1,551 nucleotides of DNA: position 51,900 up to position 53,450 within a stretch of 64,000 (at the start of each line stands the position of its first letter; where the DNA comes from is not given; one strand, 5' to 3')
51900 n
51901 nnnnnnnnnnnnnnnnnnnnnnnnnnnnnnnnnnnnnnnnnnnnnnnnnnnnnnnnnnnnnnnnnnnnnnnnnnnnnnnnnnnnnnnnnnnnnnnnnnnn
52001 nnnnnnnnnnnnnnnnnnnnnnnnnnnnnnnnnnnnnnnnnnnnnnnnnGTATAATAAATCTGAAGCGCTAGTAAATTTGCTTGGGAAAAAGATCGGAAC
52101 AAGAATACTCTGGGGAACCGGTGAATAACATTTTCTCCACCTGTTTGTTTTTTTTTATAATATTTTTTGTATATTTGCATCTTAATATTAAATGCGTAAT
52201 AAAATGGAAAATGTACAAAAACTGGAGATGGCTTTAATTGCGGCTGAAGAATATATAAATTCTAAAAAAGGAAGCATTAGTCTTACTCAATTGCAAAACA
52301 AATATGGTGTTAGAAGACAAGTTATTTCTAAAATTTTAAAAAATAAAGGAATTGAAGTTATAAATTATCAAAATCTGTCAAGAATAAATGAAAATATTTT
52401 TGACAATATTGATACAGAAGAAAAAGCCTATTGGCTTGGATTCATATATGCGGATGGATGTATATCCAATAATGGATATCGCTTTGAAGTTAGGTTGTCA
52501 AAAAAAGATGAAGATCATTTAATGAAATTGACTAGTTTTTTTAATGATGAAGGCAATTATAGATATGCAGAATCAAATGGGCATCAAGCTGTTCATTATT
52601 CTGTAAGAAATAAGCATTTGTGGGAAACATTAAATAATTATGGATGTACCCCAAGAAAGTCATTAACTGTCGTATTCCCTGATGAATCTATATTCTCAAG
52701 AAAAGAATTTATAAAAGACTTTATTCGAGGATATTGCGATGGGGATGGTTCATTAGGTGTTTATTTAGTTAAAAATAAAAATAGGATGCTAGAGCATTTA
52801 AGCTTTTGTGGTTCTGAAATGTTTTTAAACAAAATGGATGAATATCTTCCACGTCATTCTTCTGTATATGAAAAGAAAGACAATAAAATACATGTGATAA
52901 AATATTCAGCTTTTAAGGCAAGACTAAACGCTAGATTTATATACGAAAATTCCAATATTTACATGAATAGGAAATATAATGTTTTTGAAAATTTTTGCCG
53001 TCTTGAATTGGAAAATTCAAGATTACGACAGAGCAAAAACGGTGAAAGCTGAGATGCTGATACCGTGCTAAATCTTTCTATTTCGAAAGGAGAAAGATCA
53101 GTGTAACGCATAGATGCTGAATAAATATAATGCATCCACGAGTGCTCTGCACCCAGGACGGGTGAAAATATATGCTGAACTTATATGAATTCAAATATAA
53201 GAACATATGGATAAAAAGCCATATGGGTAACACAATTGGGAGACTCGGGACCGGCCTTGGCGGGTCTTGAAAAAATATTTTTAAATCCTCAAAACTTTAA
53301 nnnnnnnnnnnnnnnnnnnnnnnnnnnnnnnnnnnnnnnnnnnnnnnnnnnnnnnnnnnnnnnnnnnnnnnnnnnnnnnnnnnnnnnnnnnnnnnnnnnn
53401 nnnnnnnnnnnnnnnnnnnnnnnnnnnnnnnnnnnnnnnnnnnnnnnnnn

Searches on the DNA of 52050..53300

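Call 84: search_rna_families(source=window, start=52050, end=53300, threshold=evalue, max_evalue=5)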
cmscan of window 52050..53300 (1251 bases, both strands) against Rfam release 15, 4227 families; matches with E-value up to 5: 1.
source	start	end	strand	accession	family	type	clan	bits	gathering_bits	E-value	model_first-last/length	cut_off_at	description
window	52273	52340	-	RF01094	RF_site6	Cis-reg; frameshift_element;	-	20.9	90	2.6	1-118/118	no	Polymerase ribosomal frameshift site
